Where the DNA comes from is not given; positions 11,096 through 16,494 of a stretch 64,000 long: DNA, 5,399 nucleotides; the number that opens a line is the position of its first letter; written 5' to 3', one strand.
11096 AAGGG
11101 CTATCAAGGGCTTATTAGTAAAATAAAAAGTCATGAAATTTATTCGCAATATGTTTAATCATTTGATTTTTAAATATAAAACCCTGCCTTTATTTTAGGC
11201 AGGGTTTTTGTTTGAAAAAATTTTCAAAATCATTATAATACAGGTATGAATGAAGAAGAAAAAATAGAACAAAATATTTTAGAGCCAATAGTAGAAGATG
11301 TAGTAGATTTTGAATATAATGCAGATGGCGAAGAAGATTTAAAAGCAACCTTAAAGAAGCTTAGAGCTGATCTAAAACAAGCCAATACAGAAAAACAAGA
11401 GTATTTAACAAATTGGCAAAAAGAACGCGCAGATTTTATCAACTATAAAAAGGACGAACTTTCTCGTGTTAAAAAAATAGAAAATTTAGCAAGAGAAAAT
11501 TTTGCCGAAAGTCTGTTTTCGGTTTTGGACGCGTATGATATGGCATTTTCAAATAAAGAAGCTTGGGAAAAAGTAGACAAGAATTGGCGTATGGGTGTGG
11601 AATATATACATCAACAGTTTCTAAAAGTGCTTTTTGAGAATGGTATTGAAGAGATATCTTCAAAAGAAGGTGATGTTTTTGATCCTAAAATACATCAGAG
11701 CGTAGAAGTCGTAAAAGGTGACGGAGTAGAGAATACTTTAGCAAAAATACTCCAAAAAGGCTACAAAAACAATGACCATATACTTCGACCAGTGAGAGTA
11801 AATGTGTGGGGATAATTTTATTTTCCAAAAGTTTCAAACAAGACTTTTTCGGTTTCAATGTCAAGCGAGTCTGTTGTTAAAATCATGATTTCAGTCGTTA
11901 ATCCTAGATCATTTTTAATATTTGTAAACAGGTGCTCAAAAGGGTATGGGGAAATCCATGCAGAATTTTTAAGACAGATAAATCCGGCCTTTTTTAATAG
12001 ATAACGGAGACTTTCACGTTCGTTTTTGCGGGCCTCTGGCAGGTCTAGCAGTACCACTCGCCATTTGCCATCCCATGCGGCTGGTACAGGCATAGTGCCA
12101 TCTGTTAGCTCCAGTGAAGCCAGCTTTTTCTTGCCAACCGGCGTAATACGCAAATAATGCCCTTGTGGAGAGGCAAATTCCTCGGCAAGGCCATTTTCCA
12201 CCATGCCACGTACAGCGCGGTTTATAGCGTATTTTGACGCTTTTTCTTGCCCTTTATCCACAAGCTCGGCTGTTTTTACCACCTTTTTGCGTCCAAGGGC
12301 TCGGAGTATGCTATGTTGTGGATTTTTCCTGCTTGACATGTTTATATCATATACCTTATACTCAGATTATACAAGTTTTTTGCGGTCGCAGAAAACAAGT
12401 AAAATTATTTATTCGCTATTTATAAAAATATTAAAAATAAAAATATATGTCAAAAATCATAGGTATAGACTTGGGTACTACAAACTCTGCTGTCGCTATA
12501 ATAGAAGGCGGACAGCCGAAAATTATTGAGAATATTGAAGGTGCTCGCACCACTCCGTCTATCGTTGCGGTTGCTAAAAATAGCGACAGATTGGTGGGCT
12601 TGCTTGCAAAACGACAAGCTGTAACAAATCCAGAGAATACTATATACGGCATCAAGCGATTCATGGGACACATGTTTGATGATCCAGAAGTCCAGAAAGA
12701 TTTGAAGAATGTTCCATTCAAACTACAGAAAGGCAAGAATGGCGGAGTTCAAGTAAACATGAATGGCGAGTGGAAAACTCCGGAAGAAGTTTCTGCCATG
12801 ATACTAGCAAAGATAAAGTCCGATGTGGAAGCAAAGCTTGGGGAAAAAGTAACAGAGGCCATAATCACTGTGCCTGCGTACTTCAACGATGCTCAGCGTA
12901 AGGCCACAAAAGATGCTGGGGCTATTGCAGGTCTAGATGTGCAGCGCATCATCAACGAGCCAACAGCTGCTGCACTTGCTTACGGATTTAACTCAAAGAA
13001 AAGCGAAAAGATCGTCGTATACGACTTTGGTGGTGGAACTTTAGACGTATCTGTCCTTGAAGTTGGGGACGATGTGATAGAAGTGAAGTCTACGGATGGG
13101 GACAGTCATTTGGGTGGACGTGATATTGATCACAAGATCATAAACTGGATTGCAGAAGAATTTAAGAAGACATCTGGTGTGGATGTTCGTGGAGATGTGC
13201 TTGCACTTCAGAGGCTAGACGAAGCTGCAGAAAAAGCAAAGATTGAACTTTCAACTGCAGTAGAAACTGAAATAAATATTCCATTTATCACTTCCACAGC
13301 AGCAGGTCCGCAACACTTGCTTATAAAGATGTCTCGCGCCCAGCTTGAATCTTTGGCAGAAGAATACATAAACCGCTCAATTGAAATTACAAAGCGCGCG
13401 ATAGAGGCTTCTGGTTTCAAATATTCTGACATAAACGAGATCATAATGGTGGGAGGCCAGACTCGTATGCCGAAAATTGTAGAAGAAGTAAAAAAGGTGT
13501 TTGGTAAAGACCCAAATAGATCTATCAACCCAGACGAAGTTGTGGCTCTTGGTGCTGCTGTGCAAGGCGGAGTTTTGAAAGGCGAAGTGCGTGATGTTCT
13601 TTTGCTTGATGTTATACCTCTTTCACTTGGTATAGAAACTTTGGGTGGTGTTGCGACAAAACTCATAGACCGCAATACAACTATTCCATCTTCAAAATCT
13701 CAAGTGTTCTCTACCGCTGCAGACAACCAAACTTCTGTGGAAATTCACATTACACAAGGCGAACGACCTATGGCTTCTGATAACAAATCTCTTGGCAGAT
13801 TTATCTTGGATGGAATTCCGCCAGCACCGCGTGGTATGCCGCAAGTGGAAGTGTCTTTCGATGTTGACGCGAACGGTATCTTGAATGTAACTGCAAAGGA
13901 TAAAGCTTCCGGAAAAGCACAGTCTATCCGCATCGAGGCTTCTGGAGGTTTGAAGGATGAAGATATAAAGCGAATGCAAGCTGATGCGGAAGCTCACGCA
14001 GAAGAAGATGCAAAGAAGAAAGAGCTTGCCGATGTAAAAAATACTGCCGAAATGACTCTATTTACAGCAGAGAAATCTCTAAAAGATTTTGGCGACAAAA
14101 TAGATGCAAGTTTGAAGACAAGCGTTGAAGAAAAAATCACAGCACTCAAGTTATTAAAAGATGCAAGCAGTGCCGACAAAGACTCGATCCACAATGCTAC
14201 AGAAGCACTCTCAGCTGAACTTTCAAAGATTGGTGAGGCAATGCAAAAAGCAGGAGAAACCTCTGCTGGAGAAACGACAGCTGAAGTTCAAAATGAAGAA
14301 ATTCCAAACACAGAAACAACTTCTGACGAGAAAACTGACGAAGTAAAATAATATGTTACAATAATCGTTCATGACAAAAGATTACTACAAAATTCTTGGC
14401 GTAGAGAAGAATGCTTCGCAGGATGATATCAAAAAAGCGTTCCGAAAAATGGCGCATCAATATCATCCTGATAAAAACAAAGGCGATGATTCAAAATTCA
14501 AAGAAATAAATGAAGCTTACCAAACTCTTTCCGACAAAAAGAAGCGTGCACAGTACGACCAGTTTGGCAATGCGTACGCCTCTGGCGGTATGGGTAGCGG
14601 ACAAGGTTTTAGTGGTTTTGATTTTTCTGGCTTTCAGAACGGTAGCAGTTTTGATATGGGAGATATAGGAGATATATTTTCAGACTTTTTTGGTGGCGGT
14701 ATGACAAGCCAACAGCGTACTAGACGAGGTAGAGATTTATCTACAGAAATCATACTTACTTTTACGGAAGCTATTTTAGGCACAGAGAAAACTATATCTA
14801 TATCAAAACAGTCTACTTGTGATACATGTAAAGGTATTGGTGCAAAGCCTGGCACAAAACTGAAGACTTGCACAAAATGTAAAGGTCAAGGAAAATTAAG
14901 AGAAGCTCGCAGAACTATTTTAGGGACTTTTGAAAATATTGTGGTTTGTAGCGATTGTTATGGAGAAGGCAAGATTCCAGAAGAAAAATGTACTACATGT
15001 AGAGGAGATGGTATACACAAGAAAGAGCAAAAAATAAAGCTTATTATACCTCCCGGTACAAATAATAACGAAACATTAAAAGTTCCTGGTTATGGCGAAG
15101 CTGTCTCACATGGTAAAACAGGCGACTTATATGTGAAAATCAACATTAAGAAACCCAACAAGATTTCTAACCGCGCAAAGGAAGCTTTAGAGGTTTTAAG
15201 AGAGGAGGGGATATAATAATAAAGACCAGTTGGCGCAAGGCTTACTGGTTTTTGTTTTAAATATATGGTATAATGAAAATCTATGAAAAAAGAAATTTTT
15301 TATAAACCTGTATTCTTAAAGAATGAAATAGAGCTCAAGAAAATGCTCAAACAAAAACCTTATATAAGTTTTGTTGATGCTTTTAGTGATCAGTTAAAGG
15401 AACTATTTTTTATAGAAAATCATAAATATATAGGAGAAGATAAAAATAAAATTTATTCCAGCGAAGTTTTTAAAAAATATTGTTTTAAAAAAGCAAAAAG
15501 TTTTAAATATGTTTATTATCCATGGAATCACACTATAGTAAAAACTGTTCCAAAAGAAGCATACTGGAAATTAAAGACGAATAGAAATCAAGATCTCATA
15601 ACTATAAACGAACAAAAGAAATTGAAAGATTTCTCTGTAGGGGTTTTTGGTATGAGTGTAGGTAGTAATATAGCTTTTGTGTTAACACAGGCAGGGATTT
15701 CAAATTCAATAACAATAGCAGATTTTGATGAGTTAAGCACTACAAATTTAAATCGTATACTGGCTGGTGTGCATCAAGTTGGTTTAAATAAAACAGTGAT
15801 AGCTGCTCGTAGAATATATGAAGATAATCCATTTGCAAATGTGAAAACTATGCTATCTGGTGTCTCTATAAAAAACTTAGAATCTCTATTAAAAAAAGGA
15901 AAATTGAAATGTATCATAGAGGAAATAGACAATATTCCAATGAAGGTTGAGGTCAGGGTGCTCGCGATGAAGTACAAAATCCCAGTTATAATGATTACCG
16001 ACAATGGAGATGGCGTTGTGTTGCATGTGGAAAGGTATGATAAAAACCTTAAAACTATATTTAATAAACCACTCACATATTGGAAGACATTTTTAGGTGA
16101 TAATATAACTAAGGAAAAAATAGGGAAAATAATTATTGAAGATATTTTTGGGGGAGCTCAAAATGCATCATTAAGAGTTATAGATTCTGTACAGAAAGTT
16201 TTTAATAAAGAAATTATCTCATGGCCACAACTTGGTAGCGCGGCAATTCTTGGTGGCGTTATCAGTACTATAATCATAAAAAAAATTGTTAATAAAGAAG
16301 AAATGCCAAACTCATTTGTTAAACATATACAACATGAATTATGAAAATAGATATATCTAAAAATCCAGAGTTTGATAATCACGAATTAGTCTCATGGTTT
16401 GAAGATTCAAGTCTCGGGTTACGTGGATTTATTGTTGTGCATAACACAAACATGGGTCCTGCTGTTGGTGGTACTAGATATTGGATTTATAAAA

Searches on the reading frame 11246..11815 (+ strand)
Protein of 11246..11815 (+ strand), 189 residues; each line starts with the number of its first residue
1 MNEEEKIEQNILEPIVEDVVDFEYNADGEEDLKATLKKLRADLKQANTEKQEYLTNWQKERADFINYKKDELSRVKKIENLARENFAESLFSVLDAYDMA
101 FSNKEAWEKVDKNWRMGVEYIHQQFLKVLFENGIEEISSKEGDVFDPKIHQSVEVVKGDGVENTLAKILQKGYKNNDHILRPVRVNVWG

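Call 68: search_protein_families(library=pfam, proteins=[window:11246-11815:+], max_evalue=0.001)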
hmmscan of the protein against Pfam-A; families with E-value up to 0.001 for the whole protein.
window:11246-11815:+ (189 aa): 2 families
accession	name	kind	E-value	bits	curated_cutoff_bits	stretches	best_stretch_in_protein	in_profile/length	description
PF01025.24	GrpE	-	3e-33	115.3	25.8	1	28-187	5-163/165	GrpE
PF18977.5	DUF5713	-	0.00042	21.1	27.3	1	31-102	24-96/107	Family of unknown function (DUF5713)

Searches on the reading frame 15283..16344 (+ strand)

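Call 68: search_protein_families(library=pfam, proteins=[window:15283-16344:+], max_evalue=0.001)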
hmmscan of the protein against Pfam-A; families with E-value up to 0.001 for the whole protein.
window:15283-16344:+ (353 aa): 1 family
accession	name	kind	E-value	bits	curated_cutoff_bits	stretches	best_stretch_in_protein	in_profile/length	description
PF00899.27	ThiF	-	1.7e-20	73.6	28.1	1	104-338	8-205/238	ThiF family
